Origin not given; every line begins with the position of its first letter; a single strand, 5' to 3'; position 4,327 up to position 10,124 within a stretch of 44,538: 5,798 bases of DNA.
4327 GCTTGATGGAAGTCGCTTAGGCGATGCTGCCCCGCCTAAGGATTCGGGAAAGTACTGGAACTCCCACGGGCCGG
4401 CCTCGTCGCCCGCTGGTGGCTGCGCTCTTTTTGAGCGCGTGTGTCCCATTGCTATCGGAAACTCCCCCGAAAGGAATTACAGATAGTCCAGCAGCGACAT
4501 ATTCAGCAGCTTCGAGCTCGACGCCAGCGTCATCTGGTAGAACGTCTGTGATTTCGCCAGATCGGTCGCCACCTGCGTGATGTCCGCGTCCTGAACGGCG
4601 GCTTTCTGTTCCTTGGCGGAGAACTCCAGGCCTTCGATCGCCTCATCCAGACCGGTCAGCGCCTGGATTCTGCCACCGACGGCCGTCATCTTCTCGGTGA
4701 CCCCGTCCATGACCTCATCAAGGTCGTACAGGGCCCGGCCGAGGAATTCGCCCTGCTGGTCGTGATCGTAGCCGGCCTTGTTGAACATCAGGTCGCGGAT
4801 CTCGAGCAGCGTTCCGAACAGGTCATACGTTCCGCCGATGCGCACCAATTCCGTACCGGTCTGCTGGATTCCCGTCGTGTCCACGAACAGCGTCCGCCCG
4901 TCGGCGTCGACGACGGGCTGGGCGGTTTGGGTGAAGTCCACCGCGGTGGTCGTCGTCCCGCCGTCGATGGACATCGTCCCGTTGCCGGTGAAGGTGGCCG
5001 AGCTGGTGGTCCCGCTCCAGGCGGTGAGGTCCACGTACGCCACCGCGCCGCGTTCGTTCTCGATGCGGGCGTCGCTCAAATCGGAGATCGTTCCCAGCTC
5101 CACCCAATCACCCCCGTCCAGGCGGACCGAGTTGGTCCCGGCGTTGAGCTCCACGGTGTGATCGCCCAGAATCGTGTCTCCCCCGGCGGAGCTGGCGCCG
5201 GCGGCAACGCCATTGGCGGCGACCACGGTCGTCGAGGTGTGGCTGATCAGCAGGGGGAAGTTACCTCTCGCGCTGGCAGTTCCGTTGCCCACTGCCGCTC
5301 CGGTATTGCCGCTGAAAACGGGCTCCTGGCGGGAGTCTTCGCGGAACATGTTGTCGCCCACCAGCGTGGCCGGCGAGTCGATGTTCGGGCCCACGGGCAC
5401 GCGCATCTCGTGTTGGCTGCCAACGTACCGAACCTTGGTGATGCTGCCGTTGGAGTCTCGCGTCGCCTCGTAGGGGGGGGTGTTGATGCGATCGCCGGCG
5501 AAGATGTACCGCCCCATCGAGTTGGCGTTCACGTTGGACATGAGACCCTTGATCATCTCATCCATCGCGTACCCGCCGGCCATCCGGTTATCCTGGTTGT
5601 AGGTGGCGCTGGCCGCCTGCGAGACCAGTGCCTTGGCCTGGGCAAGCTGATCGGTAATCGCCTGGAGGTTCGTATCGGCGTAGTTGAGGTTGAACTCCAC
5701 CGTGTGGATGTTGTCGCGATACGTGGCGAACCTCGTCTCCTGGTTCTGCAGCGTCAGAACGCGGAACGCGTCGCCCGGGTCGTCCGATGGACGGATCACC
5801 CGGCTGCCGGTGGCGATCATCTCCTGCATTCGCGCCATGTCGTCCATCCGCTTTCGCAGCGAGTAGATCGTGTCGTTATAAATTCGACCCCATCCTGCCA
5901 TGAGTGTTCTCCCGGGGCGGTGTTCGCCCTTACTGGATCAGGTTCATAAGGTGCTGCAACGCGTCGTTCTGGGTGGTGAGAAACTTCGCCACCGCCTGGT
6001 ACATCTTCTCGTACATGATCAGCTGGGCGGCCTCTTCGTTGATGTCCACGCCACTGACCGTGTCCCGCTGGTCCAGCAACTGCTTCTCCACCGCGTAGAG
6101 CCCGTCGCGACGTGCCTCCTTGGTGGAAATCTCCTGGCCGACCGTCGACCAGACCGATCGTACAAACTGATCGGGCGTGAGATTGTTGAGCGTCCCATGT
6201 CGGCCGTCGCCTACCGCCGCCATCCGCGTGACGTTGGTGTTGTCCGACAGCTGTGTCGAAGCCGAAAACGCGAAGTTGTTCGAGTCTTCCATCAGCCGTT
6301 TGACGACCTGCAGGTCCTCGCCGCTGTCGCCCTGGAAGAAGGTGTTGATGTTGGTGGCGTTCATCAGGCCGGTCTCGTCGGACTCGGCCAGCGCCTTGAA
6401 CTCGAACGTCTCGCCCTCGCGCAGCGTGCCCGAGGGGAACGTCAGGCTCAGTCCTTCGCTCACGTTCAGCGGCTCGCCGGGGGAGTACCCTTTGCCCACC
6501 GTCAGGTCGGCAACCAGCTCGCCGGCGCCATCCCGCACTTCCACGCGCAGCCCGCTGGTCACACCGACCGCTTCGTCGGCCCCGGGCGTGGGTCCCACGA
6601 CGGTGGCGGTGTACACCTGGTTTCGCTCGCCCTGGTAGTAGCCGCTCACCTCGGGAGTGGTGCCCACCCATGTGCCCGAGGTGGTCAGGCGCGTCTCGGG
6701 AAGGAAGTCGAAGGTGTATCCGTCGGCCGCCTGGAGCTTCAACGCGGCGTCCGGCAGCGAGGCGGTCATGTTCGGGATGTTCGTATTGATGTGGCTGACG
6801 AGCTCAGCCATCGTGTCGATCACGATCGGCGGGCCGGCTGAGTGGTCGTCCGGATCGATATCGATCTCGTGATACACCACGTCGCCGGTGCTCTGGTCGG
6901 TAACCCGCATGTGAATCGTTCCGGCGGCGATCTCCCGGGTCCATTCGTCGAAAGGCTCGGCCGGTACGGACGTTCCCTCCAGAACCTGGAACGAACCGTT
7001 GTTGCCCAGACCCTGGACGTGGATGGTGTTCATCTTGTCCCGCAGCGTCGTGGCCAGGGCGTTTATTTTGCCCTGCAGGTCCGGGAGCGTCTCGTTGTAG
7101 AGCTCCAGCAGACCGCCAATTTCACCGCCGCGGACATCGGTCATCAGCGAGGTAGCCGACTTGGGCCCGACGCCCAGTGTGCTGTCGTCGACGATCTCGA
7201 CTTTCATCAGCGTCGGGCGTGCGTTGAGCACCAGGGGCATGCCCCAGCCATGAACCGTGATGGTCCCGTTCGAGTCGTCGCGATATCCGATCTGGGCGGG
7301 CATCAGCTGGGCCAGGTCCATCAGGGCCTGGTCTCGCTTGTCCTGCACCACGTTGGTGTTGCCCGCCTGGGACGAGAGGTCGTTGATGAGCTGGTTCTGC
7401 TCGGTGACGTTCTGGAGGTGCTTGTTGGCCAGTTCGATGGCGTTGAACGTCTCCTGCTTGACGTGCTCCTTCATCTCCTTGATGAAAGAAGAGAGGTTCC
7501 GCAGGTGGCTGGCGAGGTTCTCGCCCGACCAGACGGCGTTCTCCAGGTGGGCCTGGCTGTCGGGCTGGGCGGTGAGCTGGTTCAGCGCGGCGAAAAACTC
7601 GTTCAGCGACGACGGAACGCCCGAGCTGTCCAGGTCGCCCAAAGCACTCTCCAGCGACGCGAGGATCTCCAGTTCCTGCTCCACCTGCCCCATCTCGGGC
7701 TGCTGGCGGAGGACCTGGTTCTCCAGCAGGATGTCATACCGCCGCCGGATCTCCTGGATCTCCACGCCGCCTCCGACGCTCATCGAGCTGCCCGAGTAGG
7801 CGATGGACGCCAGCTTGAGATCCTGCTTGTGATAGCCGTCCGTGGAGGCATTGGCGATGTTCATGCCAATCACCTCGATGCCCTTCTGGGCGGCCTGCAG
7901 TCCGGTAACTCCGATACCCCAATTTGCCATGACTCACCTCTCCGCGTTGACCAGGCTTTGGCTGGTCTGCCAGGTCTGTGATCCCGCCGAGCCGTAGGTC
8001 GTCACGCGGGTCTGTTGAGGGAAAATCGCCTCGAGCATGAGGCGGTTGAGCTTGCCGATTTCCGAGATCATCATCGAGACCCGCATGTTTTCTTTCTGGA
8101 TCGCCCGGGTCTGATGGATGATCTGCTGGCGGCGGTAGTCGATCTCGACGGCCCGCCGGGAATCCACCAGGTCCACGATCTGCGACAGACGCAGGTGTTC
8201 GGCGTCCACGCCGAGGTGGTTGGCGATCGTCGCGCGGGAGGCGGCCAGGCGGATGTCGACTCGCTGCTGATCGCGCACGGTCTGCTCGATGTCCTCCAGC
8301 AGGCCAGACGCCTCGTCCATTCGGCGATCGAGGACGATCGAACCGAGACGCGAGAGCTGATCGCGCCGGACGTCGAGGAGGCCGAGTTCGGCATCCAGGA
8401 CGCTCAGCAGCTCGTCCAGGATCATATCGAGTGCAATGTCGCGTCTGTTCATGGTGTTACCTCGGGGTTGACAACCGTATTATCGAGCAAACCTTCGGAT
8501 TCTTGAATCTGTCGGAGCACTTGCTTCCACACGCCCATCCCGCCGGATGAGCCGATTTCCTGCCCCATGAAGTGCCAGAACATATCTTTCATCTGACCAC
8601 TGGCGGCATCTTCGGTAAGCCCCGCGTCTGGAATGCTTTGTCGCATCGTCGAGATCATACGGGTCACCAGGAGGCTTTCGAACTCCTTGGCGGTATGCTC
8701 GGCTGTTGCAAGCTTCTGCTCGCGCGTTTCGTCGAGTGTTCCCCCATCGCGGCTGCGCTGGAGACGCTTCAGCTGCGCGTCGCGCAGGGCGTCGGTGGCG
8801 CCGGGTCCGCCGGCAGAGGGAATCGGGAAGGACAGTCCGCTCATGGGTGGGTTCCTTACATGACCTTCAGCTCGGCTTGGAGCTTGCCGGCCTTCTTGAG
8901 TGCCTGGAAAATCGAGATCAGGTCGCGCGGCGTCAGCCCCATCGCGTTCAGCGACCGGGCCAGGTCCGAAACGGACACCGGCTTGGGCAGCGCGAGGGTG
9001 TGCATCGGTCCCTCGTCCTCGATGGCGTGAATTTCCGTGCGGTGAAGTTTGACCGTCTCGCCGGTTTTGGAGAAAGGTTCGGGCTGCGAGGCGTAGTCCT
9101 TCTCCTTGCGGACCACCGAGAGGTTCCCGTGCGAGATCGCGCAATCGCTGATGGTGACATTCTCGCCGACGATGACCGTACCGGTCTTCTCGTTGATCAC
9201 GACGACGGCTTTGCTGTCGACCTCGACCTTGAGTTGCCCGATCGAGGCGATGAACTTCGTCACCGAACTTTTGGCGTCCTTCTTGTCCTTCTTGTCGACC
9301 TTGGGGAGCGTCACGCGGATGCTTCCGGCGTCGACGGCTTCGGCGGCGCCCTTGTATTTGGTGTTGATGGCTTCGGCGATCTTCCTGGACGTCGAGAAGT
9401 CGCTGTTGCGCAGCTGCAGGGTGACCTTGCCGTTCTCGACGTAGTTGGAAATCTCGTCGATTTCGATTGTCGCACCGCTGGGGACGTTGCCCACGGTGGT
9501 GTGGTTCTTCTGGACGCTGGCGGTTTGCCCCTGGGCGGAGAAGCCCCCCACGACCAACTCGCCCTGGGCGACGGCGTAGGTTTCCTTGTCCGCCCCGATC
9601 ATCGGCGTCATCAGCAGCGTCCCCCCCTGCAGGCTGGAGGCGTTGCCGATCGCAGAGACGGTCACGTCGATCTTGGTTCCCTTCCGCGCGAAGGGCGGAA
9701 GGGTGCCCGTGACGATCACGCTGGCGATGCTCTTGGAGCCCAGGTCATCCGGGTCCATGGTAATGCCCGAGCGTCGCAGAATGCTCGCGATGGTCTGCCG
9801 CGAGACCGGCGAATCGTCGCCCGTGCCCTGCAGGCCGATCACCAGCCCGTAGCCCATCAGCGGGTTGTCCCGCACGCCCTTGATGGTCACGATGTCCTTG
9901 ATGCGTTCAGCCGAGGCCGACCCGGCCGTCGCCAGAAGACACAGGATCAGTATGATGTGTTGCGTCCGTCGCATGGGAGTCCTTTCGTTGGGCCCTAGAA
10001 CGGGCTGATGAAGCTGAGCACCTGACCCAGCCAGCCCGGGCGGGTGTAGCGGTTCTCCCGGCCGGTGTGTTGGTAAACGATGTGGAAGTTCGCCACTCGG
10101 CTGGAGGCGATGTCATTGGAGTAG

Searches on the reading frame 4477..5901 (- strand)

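Call 13: search_protein_families(library=pfam, max_evalue=0.01, proteins=[window:4477-5901:-])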
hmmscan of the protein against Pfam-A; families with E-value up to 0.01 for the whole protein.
window:4477-5901:- (474 aa): 1 family
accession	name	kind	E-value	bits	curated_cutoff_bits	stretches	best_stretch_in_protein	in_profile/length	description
PF00669.25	Flagellin_N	-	1.9e-11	44.6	26.6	1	12-136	11-136/139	Bacterial flagellin N-terminal helical region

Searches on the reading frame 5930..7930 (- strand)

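Call 13: search_protein_families(library=pfam, max_evalue=0.01, proteins=[window:5930-7930:-])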
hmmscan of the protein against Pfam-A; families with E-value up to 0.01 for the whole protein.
window:5930-7930:- (666 aa): 3 families
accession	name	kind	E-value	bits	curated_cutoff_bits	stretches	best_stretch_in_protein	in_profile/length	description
PF22638.1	FlgK_D1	-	1.1e-38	133.6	28.6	1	91-313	2-227/233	Flagellar hook-associated protein FlgK helical domain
PF06429.18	Flg_bbr_C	-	5.7e-07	29.4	23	1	625-664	7-46/46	Flagellar basal body rod FlgEFG protein C-terminal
PF00460.25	Flg_bb_rod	-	3.2e-06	27.4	20.7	1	7-33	4-30/31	Flagella basal body rod protein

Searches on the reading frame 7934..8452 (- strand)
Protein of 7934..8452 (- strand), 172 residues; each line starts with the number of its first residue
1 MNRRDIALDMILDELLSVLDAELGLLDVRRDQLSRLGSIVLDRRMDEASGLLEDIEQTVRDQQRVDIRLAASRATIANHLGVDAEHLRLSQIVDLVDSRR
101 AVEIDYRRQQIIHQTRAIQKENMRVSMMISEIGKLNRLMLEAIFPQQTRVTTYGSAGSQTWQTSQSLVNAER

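Call 13: search_protein_families(library=pfam, max_evalue=0.01, proteins=[window:7934-8452:-])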
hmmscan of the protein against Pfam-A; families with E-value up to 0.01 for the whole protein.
window:7934-8452:- (172 aa): 1 family
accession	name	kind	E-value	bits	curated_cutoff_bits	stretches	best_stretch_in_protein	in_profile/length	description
PF05130.17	FlgN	-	6e-06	27.2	30.5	1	12-159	3-145/147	FlgN protein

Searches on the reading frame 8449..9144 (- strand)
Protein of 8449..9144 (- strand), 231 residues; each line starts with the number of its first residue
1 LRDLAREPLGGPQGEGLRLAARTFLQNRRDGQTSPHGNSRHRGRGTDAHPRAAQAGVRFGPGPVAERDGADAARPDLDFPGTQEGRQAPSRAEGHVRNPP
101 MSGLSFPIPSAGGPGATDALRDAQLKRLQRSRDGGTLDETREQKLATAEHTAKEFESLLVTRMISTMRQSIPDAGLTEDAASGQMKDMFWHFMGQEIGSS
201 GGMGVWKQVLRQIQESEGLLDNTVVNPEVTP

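Call 9: search_protein_families(library=pfam, max_evalue=0.01, proteins=[window:8449-9144:-])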
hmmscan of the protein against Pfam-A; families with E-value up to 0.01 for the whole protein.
window:8449-9144:- (231 aa): 1 family
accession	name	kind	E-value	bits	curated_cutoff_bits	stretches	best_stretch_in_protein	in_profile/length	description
PF10135.14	Rod-binding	-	0.00023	22.1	25.1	1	166-212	2-51/51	Rod binding protein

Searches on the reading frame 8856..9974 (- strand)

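Call 9: search_protein_families(library=pfam, max_evalue=0.01, proteins=[window:8856-9974:-])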
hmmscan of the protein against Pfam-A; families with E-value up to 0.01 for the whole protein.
window:8856-9974:- (372 aa): 2 families
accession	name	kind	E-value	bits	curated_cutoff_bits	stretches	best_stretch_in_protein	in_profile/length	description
PF02119.21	FlgI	-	4.7e-120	401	25.3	1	24-371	1-343/343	Flagellar P-ring protein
PF01765.24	RRF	-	0.008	16.5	29.7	0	167-241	27-101/164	Ribosome recycling factor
